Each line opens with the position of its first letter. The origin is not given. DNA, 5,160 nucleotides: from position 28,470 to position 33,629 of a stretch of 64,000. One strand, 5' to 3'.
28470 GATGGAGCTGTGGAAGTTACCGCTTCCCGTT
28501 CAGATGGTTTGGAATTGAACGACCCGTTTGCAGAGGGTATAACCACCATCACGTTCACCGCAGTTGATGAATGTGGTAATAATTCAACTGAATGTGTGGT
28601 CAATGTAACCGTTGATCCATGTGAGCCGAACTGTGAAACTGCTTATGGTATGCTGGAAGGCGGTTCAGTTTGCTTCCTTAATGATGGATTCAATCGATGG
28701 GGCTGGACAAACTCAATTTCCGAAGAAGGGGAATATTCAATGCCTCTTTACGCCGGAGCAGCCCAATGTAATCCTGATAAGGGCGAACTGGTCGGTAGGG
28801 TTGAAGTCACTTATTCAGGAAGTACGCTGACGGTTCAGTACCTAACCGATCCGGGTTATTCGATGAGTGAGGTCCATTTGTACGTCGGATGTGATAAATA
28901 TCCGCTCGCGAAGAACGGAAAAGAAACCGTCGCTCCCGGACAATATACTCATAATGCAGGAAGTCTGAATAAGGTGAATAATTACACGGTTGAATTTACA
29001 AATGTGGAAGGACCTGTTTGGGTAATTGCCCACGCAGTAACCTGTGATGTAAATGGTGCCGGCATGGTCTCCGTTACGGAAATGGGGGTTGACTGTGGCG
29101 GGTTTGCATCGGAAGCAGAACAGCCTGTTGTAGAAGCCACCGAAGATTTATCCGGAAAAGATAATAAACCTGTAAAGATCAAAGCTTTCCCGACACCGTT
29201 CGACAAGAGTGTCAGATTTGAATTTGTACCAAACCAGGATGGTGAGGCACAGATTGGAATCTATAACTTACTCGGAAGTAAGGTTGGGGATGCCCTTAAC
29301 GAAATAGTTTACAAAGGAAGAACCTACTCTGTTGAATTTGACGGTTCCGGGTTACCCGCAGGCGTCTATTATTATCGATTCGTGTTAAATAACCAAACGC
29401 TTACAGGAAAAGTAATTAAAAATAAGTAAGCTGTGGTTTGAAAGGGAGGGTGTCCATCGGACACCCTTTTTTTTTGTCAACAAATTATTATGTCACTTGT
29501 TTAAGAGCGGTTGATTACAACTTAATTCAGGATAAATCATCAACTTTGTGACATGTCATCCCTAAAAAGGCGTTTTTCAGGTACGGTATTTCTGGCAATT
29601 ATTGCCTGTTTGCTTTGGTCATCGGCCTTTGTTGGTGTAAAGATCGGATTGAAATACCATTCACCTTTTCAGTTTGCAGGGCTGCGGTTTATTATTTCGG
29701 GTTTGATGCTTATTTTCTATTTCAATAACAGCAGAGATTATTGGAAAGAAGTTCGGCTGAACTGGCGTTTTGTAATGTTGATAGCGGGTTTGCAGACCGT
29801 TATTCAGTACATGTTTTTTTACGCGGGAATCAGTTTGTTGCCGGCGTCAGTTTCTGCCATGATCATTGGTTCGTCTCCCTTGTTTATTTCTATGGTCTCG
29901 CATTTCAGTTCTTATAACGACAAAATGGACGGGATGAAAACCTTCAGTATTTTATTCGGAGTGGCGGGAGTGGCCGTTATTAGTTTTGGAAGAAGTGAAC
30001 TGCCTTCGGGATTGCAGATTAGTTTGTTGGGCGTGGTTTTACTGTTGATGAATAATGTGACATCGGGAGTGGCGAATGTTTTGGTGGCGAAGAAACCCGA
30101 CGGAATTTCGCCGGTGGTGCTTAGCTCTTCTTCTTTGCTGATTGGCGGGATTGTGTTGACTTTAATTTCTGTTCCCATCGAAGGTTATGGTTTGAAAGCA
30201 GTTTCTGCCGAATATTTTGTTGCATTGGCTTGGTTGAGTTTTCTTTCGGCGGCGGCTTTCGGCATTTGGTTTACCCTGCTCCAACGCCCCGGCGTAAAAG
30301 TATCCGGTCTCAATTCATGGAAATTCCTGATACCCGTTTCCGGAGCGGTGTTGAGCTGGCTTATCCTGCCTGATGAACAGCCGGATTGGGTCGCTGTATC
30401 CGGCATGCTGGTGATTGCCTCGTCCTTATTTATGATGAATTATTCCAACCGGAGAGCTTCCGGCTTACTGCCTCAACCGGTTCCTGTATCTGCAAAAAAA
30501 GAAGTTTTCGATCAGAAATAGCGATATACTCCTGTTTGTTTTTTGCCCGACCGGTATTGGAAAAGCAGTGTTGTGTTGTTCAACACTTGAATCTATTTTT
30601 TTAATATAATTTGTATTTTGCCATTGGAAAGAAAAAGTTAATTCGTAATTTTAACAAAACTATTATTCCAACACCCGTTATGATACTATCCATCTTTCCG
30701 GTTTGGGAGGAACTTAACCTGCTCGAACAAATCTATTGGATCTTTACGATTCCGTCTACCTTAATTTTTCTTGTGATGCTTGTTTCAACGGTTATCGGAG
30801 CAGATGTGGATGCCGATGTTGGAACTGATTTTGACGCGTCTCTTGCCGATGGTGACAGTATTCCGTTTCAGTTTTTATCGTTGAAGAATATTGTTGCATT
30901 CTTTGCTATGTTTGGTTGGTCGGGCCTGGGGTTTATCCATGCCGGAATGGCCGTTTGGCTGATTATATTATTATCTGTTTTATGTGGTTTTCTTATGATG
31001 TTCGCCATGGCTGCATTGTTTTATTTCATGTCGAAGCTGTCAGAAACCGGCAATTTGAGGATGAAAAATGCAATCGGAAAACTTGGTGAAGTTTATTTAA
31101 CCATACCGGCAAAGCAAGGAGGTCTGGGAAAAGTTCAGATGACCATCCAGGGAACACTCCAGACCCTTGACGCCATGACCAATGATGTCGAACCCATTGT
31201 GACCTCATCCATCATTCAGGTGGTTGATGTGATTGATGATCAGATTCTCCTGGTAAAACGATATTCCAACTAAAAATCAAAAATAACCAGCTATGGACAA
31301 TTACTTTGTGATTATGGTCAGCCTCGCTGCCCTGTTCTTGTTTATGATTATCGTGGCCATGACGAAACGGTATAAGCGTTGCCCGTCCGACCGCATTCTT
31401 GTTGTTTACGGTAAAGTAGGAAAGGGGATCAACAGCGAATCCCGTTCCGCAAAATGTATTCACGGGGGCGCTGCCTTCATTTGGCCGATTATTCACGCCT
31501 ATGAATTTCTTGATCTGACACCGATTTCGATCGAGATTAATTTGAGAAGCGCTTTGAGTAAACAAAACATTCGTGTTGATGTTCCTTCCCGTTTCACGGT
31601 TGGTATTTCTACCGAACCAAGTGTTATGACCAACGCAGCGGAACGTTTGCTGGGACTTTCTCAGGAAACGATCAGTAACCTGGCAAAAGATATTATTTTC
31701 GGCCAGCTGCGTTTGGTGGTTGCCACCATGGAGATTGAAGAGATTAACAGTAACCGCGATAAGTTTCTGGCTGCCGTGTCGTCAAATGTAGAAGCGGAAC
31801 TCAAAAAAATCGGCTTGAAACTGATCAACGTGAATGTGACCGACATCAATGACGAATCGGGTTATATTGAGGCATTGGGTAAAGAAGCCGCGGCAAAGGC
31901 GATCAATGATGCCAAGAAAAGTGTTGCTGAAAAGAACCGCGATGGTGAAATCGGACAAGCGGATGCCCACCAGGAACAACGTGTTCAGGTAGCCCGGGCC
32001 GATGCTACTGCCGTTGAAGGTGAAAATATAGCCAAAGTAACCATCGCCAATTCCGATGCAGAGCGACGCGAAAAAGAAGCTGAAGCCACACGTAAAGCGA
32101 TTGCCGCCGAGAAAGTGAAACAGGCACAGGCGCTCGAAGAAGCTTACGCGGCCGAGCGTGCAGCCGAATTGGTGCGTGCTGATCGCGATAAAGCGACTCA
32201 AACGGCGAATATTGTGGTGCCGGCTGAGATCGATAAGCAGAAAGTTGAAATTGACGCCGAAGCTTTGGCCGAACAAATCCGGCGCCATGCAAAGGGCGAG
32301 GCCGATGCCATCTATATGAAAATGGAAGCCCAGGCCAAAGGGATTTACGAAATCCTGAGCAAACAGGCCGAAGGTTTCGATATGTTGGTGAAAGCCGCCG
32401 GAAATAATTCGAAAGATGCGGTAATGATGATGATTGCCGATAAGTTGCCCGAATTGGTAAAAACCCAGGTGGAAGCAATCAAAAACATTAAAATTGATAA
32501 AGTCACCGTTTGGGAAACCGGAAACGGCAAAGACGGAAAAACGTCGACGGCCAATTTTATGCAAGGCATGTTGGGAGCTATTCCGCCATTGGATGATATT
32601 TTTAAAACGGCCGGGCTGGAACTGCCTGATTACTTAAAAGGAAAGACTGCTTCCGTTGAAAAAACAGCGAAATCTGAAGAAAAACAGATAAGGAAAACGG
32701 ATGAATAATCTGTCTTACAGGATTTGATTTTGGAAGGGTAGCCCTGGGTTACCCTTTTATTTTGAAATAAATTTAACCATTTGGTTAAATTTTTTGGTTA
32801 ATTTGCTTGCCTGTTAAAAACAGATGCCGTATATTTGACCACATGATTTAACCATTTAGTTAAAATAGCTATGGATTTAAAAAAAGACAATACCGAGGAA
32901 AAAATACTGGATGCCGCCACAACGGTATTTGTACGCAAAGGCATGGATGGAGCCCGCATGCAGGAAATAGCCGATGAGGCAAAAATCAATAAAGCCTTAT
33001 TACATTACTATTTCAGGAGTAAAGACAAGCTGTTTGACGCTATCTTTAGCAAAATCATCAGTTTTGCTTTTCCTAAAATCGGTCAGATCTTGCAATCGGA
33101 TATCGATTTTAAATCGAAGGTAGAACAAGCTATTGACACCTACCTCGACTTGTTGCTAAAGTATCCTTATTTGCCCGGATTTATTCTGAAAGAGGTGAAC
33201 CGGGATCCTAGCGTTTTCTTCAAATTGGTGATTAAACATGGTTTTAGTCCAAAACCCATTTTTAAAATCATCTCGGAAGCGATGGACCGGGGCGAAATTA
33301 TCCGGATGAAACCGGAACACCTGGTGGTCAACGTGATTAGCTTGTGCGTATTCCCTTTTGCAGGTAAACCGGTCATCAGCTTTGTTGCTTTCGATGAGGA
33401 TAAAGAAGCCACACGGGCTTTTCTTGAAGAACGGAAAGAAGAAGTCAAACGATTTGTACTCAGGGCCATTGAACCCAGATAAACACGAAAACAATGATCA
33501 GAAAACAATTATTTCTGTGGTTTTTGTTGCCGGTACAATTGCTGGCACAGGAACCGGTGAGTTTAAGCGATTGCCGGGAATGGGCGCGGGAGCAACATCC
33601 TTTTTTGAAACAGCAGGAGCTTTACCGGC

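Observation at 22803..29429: Giant T9SS-sorted surface protein built from 14 nearly identical HYR-like repeats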

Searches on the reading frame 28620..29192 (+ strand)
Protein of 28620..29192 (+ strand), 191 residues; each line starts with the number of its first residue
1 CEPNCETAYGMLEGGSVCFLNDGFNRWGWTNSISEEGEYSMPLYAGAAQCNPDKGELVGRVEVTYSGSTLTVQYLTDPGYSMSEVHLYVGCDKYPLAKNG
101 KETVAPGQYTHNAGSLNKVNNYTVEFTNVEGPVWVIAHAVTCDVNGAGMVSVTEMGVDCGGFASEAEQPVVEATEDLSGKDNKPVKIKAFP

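Call 39: find_homologous_proteins(query=window:28620-29192:+)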
Query window:28620-29192:+ (191 aa): 127 proteins with E <= 0.001 among 225 candidates; the best 120 are listed.
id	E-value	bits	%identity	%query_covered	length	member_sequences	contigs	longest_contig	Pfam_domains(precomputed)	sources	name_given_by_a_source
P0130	5.0e-48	182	49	99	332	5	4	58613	-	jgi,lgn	jgi:hypothetical protein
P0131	5.1e-48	182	61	73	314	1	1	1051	-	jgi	jgi:hypothetical protein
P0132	1.1e-47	181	59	74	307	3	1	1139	PF18962.8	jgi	jgi:hypothetical protein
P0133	2.8e-47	179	49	88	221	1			-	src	-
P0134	1.3e-42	164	47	98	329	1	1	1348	-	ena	-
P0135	2.8e-42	163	46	98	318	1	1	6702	PF18962.8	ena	-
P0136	2.8e-39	153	44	98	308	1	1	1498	PF18962.8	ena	-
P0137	5.8e-39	152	46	93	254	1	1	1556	PF18962.8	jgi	jgi:hypothetical protein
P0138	5.1e-38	149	49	74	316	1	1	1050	-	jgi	jgi:hypothetical protein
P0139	9.1e-38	148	52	74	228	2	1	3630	-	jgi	-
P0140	1.5e-37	147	53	73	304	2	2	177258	-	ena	-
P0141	1.3e-36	144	50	75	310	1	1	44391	-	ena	-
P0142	1.5e-36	144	51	66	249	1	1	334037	-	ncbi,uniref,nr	ncbi:hypothetical protein [Robertkochia sediminum]|uniref:hypothetical protein n=1 Tax=Robertkochia 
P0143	1.6e-36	144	49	74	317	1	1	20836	-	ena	-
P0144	2.9e-35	140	46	74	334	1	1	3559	-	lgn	-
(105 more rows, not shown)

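Call 49: predict_structure(alignment_id=A3)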
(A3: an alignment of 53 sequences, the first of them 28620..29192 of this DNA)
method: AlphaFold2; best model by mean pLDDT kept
length: 191 residues; sequences in the alignment: 53
mean_pLDDT: 89.0   pTM: 0.80
mean pLDDT of the five models: 89.0, 88.1, 86.3, 84.5, 84.5
residues with pLDDT >= 90: 142; 70-90: 19; 50-70: 25; < 50: 5
segments of 3 or more residues with pLDDT < 50: none
pLDDT, mean of each block of 10 residues (from residue 1): 92 97 98 98 97 98 97 98 98 96 96 95 96 97 90 82 51 52 66 63
secondary structure, 60 per line:
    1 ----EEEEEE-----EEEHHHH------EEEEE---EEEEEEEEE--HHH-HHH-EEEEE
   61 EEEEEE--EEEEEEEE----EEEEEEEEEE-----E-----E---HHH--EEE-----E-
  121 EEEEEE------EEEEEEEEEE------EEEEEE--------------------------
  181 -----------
elements in order: E5-10 E16-18 H19-22 E29-33 E37-45 E56-66 E69-76 E81-90 E111-113 E121-126 E133-142 E149-154
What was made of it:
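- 29088..29186 (+): Low-confidence acidic linker, aa ~2096-2128. call 49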

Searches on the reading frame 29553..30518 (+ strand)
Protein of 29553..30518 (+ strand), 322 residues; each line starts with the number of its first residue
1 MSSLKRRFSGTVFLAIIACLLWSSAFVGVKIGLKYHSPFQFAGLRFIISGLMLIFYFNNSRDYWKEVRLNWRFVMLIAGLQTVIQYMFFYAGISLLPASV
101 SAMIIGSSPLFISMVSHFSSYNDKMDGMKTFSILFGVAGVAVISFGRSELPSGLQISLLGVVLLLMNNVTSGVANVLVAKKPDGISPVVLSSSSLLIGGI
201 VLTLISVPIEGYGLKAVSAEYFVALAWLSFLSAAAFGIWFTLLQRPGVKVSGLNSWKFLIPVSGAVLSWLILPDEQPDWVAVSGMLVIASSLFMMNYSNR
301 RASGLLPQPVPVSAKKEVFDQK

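Call 12: search_protein_families(library=pfam, proteins=[window:29553-30518:+])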
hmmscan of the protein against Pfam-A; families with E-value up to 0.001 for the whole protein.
window:29553-30518:+ (322 aa): 1 family
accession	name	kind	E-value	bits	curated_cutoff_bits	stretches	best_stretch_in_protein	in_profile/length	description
PF00892.27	EamA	-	3.9e-27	95.6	28.2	2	12-144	4-134/135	EamA-like transporter family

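Call 22: find_encoding_contigs(protein=window:29553-30518:+, flank=10000, max_places=10)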
Protein window:29553-30518:+ (322 aa): 1 contig read that carries it; 1 place shown.
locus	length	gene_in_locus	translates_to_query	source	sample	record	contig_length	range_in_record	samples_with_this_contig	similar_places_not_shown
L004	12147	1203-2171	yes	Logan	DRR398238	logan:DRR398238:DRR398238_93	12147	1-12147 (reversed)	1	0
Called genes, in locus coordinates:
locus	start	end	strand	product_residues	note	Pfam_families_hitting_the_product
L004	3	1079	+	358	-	?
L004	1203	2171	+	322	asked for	PF00892:EamA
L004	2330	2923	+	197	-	-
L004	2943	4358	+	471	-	PF01145:Band_7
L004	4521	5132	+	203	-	PF00440:TetR_N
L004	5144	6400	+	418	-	PF02321:OEP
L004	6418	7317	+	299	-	PF25917:BSH_RND (weak), PF25973:BSH_CzcB (faint)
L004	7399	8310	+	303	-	PF00005:ABC_tran, PF13304:AAA_21 (faint)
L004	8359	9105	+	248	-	PF00005:ABC_tran, PF13304:AAA_21 (weak)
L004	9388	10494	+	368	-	PF12679:ABC2_membrane_2, PF12698:ABC2_membrane_3, PF01061:ABC2_membrane, PF12730:ABC2_membrane_4 (weak)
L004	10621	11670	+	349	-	PF12679:ABC2_membrane_2, PF12698:ABC2_membrane_3, PF01061:ABC2_membrane, PF12730:ABC2_membrane_4 (weak)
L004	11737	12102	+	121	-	PF04430:DUF498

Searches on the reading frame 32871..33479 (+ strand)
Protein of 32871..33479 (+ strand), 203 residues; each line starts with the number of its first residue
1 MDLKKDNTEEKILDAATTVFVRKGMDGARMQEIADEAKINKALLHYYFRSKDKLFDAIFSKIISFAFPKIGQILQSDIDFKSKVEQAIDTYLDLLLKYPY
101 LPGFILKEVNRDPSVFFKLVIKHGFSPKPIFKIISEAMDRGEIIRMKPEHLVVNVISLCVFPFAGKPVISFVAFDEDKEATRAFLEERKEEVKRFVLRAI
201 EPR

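Call 12: search_protein_families(library=pfam, proteins=[window:32871-33479:+])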
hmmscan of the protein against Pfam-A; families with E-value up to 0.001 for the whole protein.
window:32871-33479:+ (203 aa): 1 family
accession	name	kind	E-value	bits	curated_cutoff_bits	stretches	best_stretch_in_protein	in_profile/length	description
PF00440.29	TetR_N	-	2.2e-16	59.8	24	1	12-58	1-47/47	Bacterial regulatory proteins, tetR family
